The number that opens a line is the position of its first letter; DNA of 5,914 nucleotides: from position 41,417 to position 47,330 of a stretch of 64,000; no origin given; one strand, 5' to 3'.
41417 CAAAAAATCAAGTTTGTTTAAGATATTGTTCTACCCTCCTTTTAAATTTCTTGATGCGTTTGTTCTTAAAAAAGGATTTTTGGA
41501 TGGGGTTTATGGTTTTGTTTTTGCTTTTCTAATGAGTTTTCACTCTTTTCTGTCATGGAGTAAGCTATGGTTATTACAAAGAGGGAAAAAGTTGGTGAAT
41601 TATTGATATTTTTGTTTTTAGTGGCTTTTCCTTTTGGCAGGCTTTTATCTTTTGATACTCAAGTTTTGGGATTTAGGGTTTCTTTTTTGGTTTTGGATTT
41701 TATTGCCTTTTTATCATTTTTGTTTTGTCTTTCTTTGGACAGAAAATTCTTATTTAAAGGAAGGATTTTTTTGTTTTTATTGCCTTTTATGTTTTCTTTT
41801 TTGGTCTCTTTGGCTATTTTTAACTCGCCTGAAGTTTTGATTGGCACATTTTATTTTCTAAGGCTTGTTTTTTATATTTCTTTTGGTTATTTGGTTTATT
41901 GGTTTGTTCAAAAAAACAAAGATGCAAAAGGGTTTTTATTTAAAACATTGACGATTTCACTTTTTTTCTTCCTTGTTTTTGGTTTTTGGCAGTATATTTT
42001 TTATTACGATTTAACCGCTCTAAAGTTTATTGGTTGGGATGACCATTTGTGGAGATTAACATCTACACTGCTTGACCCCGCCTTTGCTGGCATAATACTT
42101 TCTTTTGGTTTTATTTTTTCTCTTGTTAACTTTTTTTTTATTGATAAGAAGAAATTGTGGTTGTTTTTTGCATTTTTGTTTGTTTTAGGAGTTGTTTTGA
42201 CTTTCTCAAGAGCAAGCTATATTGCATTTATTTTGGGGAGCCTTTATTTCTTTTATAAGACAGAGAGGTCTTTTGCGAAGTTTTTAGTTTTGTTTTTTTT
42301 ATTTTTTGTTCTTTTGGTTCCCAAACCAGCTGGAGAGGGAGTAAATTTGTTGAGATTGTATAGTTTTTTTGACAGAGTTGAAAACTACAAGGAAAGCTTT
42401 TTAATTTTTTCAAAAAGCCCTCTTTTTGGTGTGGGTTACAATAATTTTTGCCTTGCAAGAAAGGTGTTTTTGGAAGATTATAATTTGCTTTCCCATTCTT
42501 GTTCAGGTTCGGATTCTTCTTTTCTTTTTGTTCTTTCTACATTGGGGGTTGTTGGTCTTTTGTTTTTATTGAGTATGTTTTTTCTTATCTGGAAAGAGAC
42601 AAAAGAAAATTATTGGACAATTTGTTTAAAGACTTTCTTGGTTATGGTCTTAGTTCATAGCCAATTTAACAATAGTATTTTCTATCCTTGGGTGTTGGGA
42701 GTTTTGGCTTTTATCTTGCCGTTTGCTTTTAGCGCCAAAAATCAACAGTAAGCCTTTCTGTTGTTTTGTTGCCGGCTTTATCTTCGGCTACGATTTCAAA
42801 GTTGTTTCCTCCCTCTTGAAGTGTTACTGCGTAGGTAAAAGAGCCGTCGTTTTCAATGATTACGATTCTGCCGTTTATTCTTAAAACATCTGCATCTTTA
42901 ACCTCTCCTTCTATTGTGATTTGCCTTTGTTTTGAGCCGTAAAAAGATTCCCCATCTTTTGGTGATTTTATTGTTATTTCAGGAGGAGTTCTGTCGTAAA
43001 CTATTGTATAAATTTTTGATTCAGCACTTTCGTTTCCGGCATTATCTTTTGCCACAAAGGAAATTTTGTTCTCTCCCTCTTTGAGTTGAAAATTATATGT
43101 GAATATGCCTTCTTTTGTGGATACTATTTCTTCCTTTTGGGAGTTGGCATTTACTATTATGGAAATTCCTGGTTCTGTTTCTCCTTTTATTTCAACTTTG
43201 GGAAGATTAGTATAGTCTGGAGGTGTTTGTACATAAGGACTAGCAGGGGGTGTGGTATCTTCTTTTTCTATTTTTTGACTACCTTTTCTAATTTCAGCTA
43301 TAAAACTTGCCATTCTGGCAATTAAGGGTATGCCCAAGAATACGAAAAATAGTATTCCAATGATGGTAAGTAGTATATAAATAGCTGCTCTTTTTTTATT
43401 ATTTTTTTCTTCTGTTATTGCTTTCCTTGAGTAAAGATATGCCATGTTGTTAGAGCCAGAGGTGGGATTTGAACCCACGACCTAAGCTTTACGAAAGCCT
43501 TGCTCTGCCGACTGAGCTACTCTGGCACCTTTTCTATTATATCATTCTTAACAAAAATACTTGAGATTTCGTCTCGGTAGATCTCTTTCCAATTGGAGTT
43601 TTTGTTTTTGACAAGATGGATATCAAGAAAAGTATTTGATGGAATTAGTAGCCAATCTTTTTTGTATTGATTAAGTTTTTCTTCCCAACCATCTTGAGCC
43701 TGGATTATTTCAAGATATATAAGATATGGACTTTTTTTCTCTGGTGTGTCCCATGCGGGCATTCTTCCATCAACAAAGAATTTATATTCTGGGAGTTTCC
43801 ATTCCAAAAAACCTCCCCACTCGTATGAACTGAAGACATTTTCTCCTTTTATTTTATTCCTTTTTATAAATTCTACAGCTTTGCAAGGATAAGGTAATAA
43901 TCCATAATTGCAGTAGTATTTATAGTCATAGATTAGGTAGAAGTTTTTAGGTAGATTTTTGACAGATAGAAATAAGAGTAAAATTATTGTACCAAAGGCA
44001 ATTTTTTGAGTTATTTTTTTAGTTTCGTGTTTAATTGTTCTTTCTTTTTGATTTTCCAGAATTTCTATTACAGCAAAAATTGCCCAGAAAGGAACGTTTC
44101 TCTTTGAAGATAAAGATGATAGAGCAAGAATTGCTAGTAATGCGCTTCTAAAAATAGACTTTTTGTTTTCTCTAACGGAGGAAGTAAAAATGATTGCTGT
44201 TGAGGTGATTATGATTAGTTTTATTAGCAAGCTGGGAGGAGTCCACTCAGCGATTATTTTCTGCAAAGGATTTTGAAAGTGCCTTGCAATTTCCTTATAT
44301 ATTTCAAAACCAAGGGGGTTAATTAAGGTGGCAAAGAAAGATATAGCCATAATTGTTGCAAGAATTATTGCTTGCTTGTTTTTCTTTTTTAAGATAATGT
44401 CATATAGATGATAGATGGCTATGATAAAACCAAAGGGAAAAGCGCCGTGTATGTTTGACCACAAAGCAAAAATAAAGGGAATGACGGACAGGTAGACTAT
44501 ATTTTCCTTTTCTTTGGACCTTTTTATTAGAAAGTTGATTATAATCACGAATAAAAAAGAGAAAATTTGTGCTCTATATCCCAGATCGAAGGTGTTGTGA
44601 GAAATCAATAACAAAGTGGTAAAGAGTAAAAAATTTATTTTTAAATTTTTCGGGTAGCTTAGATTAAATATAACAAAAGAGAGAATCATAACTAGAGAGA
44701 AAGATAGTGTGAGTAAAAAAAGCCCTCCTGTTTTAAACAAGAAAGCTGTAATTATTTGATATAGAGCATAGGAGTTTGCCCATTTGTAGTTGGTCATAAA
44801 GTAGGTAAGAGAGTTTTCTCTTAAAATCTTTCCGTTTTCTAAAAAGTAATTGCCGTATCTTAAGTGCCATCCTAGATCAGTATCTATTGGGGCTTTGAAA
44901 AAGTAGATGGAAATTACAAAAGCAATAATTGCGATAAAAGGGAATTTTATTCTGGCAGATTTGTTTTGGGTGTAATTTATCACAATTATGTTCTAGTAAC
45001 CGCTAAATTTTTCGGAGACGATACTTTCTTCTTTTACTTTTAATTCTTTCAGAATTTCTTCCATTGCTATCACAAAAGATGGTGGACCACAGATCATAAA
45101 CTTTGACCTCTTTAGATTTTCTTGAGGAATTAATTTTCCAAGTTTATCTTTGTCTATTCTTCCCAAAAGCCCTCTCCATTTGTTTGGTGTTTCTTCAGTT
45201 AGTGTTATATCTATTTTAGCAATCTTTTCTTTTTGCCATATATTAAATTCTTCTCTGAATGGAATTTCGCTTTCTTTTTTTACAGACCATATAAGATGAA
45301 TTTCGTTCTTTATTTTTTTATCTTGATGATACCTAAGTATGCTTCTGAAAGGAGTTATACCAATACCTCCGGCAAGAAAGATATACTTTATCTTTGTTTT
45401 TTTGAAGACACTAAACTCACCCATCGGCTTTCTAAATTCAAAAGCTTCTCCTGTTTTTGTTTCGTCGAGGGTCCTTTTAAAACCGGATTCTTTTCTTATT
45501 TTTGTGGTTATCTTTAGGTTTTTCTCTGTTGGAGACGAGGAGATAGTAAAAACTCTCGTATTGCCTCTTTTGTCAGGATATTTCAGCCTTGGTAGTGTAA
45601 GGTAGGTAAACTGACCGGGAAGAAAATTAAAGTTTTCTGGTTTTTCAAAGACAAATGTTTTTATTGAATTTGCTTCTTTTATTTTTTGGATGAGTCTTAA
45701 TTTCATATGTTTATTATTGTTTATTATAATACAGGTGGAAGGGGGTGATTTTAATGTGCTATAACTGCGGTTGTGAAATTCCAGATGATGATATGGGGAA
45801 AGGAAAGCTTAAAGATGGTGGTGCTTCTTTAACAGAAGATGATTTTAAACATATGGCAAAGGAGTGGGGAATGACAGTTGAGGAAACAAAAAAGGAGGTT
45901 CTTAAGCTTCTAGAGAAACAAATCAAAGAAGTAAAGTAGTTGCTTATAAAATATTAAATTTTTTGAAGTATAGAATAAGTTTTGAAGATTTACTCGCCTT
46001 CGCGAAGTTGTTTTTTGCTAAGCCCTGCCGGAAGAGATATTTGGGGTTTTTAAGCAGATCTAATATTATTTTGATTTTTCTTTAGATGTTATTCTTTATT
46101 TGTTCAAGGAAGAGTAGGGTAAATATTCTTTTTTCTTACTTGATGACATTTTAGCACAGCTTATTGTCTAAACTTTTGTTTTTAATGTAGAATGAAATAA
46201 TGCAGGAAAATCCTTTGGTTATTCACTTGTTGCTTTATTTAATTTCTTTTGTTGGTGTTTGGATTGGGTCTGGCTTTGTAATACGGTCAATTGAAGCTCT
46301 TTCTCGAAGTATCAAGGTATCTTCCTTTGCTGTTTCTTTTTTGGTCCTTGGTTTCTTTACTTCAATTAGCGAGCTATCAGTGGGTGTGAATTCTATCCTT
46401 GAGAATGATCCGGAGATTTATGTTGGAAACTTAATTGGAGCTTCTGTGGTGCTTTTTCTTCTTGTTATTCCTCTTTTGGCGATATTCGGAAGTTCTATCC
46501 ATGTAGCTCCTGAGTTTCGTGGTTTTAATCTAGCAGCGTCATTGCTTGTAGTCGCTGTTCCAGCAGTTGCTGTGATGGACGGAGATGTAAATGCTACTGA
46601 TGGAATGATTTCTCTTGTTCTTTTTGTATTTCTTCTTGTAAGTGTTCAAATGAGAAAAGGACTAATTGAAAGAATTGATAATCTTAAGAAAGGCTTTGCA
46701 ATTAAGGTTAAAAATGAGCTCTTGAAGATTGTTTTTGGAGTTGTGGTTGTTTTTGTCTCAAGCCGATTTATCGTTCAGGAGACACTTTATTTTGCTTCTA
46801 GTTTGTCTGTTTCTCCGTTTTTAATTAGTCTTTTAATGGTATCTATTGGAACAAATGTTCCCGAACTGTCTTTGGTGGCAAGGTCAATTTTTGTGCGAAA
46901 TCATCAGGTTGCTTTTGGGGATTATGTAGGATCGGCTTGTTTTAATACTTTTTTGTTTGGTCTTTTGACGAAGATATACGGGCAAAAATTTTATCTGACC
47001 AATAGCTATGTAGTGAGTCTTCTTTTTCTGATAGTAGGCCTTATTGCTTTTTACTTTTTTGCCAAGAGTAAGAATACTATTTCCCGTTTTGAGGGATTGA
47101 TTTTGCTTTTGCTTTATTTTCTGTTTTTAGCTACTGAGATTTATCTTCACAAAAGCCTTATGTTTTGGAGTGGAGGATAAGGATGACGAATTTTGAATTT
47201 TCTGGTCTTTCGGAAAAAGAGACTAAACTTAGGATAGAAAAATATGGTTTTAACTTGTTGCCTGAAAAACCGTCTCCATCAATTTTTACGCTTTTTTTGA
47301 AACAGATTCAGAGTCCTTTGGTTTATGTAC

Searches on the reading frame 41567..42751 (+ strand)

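Call 78: search_protein_families(library=pfam, proteins=[window:41567-42751:+], max_evalue=0.0001)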
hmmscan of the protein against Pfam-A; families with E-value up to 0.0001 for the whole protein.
window:41567-42751:+ (394 aa): 1 family
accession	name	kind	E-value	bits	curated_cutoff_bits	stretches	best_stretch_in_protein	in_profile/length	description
PF04932.20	Wzy_C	-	7.3e-12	45.8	31.7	1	201-335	2-149/149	O-Antigen ligase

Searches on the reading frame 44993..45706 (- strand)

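Call 78: search_protein_families(library=pfam, proteins=[window:44993-45706:-], max_evalue=0.0001)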
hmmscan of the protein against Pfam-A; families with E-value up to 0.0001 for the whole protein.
window:44993-45706:- (237 aa): 3 families
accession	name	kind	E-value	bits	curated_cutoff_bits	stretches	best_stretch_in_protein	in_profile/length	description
PF00175.26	NAD_binding_1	-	1.1e-17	65.1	22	1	110-214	1-106/109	Oxidoreductase NAD-binding domain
PF08030.17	NAD_binding_6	-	1.4e-06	28.9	22.2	1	110-169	6-74/156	Ferric reductase NAD binding domain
PF00970.30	FAD_binding_6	-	1.1e-05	26.2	21.1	1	3-98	2-97/99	Oxidoreductase FAD-binding domain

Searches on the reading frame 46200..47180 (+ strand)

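Call 78: search_protein_families(library=pfam, proteins=[window:46200-47180:+], max_evalue=0.0001)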
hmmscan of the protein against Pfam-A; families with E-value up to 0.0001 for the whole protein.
window:46200-47180:+ (326 aa): 1 family
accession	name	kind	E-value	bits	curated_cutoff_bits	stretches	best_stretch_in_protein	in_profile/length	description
PF01699.29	Na_Ca_ex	-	1.2e-31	110.1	24.9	2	177-312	6-148/151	Sodium/calcium exchanger protein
